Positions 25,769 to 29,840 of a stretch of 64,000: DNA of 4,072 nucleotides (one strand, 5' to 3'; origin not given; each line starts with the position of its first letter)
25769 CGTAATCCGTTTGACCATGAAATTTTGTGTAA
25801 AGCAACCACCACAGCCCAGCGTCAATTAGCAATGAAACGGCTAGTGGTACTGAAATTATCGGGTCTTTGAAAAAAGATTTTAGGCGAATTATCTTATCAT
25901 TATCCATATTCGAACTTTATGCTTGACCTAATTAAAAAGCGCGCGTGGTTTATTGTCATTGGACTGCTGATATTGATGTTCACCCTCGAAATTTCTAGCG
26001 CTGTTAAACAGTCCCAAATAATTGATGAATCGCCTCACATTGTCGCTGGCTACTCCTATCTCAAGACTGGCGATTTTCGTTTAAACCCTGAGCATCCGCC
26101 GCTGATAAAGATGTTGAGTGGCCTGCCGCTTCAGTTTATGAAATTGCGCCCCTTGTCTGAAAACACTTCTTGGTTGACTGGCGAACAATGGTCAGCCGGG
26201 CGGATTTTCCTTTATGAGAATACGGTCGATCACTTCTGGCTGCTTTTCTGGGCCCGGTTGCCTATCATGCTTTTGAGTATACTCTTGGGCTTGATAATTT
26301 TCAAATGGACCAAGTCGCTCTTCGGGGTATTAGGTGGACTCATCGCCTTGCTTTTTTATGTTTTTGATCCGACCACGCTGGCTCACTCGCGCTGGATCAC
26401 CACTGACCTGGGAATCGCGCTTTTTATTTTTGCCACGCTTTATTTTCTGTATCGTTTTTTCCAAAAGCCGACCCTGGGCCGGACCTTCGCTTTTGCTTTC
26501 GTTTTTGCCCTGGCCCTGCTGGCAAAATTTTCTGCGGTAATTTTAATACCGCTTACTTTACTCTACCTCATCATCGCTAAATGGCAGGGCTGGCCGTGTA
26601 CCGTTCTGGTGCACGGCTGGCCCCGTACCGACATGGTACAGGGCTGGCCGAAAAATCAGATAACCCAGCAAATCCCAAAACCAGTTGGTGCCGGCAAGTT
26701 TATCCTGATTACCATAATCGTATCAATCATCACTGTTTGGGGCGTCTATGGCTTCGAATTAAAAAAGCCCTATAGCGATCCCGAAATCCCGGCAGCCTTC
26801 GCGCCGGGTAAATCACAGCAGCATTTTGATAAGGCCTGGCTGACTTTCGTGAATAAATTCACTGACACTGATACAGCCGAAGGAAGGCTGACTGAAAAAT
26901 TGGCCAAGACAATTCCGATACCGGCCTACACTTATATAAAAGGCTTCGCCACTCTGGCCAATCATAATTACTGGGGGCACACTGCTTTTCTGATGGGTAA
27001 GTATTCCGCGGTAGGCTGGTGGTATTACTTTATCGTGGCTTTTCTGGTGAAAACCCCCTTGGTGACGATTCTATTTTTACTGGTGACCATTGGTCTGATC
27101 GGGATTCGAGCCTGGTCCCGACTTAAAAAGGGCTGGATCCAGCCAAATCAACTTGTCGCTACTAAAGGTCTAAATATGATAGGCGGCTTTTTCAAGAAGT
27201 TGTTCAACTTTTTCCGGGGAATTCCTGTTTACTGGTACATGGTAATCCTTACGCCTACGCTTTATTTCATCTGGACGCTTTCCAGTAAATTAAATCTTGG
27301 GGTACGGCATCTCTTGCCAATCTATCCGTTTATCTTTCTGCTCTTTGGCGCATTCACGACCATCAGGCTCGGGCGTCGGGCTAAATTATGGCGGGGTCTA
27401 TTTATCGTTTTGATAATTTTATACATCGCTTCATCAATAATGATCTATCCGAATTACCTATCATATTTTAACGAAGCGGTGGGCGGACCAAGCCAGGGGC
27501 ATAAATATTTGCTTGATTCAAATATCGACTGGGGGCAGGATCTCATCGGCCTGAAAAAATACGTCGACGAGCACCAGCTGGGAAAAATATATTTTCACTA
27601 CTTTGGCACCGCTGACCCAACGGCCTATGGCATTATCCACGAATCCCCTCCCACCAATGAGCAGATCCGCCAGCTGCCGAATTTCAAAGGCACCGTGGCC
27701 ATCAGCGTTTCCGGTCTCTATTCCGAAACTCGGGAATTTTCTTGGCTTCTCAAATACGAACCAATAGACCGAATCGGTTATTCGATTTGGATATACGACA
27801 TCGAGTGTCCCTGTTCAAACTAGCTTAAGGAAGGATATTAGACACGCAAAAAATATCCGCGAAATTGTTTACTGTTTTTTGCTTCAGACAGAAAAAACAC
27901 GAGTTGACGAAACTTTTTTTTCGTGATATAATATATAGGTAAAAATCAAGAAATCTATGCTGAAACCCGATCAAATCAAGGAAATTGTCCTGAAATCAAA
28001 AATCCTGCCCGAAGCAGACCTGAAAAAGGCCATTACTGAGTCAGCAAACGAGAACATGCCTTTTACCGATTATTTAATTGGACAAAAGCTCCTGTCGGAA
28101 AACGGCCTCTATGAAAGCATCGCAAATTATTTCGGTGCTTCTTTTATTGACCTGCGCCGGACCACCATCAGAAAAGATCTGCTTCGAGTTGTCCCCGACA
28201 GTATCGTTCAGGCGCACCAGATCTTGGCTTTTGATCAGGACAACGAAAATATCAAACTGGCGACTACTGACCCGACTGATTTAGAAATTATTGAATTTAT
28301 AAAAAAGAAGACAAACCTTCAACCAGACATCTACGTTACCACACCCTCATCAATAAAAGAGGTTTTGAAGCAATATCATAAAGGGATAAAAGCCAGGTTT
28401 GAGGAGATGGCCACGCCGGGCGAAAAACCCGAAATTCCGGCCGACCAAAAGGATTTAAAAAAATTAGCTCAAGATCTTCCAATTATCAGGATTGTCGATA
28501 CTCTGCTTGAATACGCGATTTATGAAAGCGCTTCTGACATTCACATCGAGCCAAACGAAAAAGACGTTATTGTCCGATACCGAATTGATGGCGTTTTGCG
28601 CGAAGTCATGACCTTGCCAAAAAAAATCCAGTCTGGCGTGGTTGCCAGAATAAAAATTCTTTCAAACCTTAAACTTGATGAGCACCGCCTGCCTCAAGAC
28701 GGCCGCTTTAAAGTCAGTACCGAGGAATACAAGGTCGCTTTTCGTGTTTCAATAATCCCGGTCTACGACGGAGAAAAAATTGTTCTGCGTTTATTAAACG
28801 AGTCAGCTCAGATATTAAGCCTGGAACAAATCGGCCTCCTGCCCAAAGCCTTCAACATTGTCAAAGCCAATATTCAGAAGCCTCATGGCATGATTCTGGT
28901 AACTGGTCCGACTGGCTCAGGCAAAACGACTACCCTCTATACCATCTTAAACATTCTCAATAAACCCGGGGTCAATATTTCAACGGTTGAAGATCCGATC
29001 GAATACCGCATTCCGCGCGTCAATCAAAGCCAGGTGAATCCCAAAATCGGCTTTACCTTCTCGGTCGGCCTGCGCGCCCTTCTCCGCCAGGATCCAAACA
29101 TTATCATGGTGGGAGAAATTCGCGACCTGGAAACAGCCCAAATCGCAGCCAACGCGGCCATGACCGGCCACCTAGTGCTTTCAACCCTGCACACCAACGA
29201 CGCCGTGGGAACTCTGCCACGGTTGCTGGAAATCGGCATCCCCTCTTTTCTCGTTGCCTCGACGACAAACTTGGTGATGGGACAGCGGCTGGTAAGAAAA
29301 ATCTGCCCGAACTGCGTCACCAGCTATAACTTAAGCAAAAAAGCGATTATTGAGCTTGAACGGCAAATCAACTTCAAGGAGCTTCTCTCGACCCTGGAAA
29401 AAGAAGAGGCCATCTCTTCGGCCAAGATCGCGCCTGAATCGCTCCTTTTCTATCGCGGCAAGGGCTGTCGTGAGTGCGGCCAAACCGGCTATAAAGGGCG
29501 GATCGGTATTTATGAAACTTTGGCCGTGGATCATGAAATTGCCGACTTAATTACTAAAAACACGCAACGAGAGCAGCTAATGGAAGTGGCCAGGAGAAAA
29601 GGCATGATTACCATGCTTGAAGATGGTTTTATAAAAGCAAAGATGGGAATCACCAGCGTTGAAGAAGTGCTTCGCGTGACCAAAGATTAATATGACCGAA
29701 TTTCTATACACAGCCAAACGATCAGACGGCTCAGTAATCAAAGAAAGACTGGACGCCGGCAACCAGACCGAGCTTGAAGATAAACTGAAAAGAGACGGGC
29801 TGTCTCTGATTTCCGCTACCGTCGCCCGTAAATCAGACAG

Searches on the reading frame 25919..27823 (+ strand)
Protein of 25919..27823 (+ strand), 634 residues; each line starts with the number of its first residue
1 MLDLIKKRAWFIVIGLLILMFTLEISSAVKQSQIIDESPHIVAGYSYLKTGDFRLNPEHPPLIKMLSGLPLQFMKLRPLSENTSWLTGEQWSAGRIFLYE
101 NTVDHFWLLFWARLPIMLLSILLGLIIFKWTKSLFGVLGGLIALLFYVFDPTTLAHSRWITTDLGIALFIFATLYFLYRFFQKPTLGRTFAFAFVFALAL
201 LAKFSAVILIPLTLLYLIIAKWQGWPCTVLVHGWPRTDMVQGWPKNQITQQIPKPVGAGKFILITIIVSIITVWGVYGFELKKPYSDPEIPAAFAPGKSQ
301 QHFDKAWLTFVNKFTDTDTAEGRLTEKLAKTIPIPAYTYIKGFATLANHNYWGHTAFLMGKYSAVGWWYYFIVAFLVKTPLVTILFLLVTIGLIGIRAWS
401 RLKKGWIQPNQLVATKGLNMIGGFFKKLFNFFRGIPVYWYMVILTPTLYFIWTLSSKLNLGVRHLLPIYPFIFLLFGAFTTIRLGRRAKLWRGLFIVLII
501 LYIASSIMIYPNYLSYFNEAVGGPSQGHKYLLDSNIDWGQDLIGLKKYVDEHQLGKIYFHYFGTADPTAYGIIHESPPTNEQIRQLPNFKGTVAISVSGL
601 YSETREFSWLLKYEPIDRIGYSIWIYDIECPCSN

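Call 6: search_protein_families(library=pfam, proteins=[window:25919-27823:+], max_evalue=0.01)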
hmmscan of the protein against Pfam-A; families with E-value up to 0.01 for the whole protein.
window:25919-27823:+ (634 aa): 2 families
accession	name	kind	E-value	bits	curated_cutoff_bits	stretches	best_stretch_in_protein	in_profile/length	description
PF13231.12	PMT_2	-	3.9e-12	47.1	26.1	1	112-228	24-140/160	Dolichyl-phosphate-mannose-protein mannosyltransferase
PF02366.24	PMT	-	2.6e-08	34.2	22.7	1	46-225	34-204/245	Dolichyl-phosphate-mannose-protein mannosyltransferase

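Call 9: search_solved_structures(query=window:25919-27823:+, max_evalue=1, show_alignments=1)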
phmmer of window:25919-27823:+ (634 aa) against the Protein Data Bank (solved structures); distinct sequences matched with E-value up to 1: 0.

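Call 15: search_protein_families(library=ncbifam, proteins=[window:25919-27823:+], max_evalue=0.001)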
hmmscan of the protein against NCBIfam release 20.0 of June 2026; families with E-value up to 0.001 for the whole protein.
window:25919-27823:+ (634 aa): 1 family
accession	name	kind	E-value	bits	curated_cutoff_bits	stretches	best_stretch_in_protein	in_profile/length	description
TIGR03663.1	TIGR03663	subfamily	8.2e-06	25.1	126.25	1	111-284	72-230/435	flippase activity-associated protein Agl23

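Call 43: find_homologous_proteins(query=window:25919-27823:+, max_evalue=0.00001)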
Query window:25919-27823:+ (634 aa): 2118 proteins with E <= 0.00001 among 8000 candidates; the best 120 are listed.
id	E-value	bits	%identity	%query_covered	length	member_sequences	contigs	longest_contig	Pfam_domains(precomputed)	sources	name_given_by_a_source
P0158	0.0e+0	1392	97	100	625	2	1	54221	PF02366.25,PF13231.13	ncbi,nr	ncbi:MAG: glycosyltransferase family 39 protein [Patescibacteria group bacterium]|nr:glycosyltransfe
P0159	3.5e-251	854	63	99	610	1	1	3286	PF02366.25,PF13231.13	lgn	-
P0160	4.8e-248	843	61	99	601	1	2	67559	PF02366.25,PF13231.13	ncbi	-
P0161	5.3e-248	843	62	99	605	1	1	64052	PF02366.25,PF13231.13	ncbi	-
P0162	1.1e-244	832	60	99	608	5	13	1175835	PF02366.25,PF13231.13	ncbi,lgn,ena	-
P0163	2.4e-237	808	59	99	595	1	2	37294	PF02366.25,PF13231.13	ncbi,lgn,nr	ncbi:glycosyltransferase family 39 protein [Patescibacteria group bacterium]|nr:glycosyltransferase 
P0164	3.1e-221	755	56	99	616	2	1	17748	PF13231.13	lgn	-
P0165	6.1e-217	740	55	99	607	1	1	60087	PF02366.25,PF13231.13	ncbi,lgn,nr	ncbi:MAG: glycosyltransferase family 39 protein [bacterium]|nr:glycosyltransferase family 39 protein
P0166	9.4e-217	740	56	99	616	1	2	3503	PF13231.13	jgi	jgi:hypothetical protein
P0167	2.3e-214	732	55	96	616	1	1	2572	PF02366.25,PF13231.13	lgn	-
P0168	4.2e-203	695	54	99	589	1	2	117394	PF13231.13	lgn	-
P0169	4.2e-149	516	42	97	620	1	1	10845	PF02366.25,PF13231.13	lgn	-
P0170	5.7e-148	513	43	96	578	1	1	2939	PF02366.25,PF03901.24,PF13231.13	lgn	-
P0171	7.7e-144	499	41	95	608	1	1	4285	PF02366.25,PF13231.13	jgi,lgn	jgi:4-amino-4-deoxy-L-arabinose transferase-like glycosyltransferase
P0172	8.9e-141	489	40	97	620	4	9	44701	PF13231.13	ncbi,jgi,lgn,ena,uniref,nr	ncbi:MAG: hypothetical protein COT24_03410 [Candidatus Kerfeldbacteria bacterium CG08_land_8_20_14_0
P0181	5.0e-132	460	40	99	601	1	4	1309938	PF02366.25,PF13231.13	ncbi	ncbi:MAG: ArnT family glycosyltransferase [Candidatus Kerfeldbacteria bacterium]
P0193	3.5e-124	434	38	99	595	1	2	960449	PF02366.25,PF13231.13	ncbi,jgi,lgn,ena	ncbi:MAG: glycosyltransferase family 39 protein [Patescibacteria group bacterium]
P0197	6.0e-123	430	38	97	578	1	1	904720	PF02366.25,PF13231.13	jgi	jgi:hypothetical protein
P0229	1.0e-105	373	35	97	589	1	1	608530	PF02366.25,PF13231.13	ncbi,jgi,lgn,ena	ncbi:MAG: glycosyltransferase family 39 protein [Patescibacteria group bacterium]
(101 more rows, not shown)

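Call 45: find_encoding_contigs(protein=P0162, flank=7000, max_places=2)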
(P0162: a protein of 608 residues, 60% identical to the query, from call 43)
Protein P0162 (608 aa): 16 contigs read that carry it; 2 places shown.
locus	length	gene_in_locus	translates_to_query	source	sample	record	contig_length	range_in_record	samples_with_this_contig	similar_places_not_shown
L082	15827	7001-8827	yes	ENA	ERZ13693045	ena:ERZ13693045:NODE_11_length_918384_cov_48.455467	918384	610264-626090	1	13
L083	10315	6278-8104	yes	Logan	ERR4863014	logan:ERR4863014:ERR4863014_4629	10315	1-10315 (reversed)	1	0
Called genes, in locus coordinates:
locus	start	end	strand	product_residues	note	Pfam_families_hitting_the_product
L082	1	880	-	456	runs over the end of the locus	PF01225:Mur_ligase, PF08245:Mur_ligase_M, PF02875:Mur_ligase_C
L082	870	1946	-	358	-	PF03033:Glyco_transf_28, PF04101:Glyco_tran_28_C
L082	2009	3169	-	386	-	PF01098:FTSW_RODA_SPOVE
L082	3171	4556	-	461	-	PF21799:MurD-like_N, PF08245:Mur_ligase_M, PF02875:Mur_ligase_C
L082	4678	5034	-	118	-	PF02311:AraC_binding (weak), PF07883:Cupin_2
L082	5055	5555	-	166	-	-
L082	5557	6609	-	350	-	PF00953:Glycos_transf_4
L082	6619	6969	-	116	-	-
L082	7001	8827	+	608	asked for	PF02366:PMT (weak), PF13231:PMT_2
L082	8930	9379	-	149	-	-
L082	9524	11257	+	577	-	PF05157:MshEN, PF00437:T2SSE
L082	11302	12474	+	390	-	PF00482:T2SSF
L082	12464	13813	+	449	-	PF07963:N_methyl, PF02369:Big_1 (faint), PF13620:CarboxypepD_reg, PF13715:CarbopepD_reg_2 (faint), PF17802:SpaA (faint), PF13620:CarboxypepD_reg (weak)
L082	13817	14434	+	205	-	PF07963:N_methyl (weak)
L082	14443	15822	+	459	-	-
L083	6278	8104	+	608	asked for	PF02366:PMT (weak), PF13231:PMT_2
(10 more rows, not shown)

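Call 46: find_encoding_contigs(protein=P0181, flank=7000, max_places=2)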
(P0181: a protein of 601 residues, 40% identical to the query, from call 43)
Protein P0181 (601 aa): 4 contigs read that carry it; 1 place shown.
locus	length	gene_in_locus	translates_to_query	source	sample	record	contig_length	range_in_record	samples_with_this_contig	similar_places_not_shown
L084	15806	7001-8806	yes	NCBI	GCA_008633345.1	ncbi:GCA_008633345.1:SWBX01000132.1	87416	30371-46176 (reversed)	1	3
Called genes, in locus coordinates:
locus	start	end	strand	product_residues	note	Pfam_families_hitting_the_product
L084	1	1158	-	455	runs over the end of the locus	PF01225:Mur_ligase, PF08245:Mur_ligase_M, PF02875:Mur_ligase_C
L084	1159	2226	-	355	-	PF03033:Glyco_transf_28, PF04101:Glyco_tran_28_C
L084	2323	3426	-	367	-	PF01098:FTSW_RODA_SPOVE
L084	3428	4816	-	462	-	PF21799:MurD-like_N, PF08245:Mur_ligase_M, PF02875:Mur_ligase_C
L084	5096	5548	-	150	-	PF00293:NUDIX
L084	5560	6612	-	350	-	PF10555:MraY_sig1 (faint), PF00953:Glycos_transf_4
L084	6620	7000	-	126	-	-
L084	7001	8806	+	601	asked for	PF02366:PMT (weak), PF13231:PMT_2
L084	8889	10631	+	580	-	PF05157:MshEN, PF00437:T2SSE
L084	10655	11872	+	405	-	PF00482:T2SSF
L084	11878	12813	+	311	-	PF06439:3keto-disac_hyd (weak), PF21708:Glyco_hydro_59_C (faint)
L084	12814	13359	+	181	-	-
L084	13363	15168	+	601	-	-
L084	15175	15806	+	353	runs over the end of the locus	PF11104:PilM_2, PF06723:MreB_Mbl (faint), PF14450:FtsA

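Call 47: find_encoding_contigs(protein=P0193, flank=7000, max_places=2)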
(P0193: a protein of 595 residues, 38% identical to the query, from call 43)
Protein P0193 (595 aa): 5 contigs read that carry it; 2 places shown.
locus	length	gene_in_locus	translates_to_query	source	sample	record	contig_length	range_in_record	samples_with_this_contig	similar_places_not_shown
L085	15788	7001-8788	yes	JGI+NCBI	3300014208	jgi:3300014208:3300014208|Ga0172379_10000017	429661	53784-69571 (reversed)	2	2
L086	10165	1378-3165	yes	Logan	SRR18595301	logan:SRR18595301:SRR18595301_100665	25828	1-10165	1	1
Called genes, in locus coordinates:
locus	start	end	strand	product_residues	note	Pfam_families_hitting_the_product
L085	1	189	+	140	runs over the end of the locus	-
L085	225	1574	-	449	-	PF01225:Mur_ligase, PF08245:Mur_ligase_M, PF02875:Mur_ligase_C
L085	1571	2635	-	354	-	PF03033:Glyco_transf_28, PF04101:Glyco_tran_28_C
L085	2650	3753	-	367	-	PF01098:FTSW_RODA_SPOVE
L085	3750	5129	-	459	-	PF21799:MurD-like_N, PF08245:Mur_ligase_M, PF02875:Mur_ligase_C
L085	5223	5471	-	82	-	-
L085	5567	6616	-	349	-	PF10555:MraY_sig1 (faint), PF00953:Glycos_transf_4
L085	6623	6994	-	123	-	-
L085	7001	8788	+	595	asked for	PF02366:PMT, PF13231:PMT_2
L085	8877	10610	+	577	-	PF05157:MshEN, PF00437:T2SSE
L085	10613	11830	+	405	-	PF28597:T2SSF_N (faint), PF00482:T2SSF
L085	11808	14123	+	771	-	PF13620:CarboxypepD_reg (faint)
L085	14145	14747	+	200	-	-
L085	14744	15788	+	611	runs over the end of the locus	-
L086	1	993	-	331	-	?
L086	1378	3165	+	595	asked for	PF02366:PMT, PF13231:PMT_2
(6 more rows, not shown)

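Call 48: find_encoding_contigs(protein=P0229, flank=6000, max_places=1)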
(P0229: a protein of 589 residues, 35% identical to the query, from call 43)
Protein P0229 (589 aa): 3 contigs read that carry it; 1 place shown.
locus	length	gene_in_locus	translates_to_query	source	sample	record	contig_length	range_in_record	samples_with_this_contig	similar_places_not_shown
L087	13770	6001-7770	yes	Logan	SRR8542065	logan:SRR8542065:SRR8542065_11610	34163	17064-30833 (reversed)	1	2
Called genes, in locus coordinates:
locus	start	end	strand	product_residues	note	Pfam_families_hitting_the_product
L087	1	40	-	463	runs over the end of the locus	PF01225:Mur_ligase, PF08245:Mur_ligase_M, PF02875:Mur_ligase_C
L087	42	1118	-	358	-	PF03033:Glyco_transf_28, PF04101:Glyco_tran_28_C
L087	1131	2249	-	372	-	PF01098:FTSW_RODA_SPOVE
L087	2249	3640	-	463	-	PF21799:MurD-like_N, PF08245:Mur_ligase_M, PF02875:Mur_ligase_C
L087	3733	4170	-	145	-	-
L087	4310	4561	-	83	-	-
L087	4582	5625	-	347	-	PF00953:Glycos_transf_4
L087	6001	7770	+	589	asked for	PF02366:PMT, PF13231:PMT_2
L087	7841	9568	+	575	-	PF05157:MshEN, PF00437:T2SSE, PF25199:nSTAND_NTPase5 (faint)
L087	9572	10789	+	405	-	PF28597:T2SSF_N, PF00482:T2SSF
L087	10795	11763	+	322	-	-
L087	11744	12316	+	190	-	-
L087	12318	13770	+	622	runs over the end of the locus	-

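Call 49: find_encoding_contigs(protein=P0197, flank=6000, max_places=1)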
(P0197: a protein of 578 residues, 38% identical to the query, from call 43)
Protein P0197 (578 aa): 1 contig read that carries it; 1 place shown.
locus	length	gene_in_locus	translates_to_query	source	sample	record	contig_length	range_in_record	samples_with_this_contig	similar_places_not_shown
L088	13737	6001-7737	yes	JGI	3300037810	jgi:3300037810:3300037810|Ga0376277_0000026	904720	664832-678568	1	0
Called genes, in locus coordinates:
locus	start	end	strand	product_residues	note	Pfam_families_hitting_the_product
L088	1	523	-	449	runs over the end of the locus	PF01225:Mur_ligase, PF08245:Mur_ligase_M, PF02875:Mur_ligase_C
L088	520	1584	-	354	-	PF03033:Glyco_transf_28, PF04101:Glyco_tran_28_C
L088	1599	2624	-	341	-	PF01098:FTSW_RODA_SPOVE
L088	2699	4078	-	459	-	PF21799:MurD-like_N, PF08245:Mur_ligase_M, PF02875:Mur_ligase_C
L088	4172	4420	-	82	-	-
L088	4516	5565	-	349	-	PF10555:MraY_sig1 (faint), PF00953:Glycos_transf_4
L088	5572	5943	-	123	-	-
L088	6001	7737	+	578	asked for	PF02366:PMT, PF13231:PMT_2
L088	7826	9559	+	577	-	PF05157:MshEN, PF00437:T2SSE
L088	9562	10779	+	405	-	PF28597:T2SSF_N (faint), PF00482:T2SSF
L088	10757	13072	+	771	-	PF13620:CarboxypepD_reg (faint)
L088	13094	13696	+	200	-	-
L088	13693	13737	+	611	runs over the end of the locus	-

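Call 88: search_solved_structures(query=A3, max_evalue=10, show_alignments=2)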
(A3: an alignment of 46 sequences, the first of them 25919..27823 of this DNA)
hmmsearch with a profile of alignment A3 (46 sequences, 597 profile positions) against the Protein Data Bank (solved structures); distinct sequences matched with E-value up to 10: 3.
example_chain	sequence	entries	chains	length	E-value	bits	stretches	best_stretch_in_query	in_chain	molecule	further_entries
6p25_A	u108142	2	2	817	0.00025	23.3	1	126-273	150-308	Dolichyl-phosphate-mannose--protein mannosyltransferase 1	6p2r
9i5k_A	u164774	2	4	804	0.0058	18.7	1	113-260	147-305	Dolichyl-phosphate-mannose--protein mannosyltransferase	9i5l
1out_B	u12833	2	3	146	0.37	12.8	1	119-191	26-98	HEMOGLOBIN I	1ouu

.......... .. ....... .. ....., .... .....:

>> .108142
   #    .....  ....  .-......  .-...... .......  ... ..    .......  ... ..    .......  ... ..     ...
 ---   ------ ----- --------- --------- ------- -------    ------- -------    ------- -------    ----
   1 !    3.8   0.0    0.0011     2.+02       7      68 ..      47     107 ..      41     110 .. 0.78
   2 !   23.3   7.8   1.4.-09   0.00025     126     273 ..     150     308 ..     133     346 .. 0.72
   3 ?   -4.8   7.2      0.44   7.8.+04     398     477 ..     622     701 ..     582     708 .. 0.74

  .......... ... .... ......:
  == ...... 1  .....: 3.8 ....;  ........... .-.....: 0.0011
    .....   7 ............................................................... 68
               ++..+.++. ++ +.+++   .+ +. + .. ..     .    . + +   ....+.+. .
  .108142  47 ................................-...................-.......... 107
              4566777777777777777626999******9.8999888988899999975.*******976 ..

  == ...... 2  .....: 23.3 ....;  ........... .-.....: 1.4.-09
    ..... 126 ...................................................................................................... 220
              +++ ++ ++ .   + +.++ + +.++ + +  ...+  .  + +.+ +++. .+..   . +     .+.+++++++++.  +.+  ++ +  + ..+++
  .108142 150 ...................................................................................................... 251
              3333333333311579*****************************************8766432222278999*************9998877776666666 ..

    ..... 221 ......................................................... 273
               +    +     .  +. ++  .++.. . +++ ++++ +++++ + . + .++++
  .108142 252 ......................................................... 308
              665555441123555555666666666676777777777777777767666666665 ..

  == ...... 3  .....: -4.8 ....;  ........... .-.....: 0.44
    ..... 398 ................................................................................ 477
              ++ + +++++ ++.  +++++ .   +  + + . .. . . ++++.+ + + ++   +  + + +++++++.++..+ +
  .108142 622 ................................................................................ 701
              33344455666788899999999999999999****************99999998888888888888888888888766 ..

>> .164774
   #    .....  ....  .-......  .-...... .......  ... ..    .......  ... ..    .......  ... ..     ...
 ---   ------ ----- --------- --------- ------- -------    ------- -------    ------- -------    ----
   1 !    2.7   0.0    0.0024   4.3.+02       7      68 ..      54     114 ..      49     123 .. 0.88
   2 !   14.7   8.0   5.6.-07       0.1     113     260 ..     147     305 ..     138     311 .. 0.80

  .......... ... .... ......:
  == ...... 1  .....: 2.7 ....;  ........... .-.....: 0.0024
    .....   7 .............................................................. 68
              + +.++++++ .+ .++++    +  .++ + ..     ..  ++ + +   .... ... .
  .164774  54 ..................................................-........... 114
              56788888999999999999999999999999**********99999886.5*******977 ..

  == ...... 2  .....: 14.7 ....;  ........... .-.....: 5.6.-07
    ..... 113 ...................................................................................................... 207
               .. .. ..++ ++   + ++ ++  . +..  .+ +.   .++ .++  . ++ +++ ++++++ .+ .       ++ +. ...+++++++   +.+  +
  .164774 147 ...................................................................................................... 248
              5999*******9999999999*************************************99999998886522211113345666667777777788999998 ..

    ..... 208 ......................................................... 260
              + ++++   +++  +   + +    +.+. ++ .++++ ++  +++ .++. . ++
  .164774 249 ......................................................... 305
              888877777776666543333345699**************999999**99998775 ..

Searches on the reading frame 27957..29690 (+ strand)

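Call 6: search_protein_families(library=pfam, proteins=[window:27957-29690:+], max_evalue=0.01)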
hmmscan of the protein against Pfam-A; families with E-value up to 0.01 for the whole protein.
window:27957-29690:+ (577 aa): 12 families
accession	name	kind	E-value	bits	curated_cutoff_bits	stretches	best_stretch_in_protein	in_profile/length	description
PF00437.27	T2SSE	-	2.8e-129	431.4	24.9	1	171-573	3-370/370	Type II/IV secretion system protein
PF05157.20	MshEN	-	1.9e-14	53.8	23.1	1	59-141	1-84/90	MshEN domain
PF13191.12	AAA_16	-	0.00031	21.7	32.6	1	303-353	18-65/167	AAA ATPase domain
PF25199.1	nSTAND_NTPase5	-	0.00037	20.8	34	1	299-352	32-84/145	Novel STAND NTPase 5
PF13401.12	AAA_22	-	0.0004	21.1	27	1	309-337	4-32/130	AAA domain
PF20720.3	nSTAND3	-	0.0012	19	27.2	1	307-347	14-54/155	Novel STAND NTPase 3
PF13555.12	AAA_29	-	0.0013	18.9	27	1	308-334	20-46/61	P-loop containing region of AAA domain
PF13245.12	AAA_19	-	0.0021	18.6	25.1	1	308-338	9-39/134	AAA domain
PF13604.12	AAA_30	-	0.0024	18.1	27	1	301-341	9-49/191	AAA domain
PF03266.21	NTPase_1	-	0.0026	18.1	23.9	0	313-342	2-31/168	NTPase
PF04851.21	ResIII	-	0.0028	18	22.5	0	298-336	11-49/164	Type III restriction enzyme, res subunit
PF00270.35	DEAD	-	0.0041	17.3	26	0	312-334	16-39/167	DEAD/DEAH box helicase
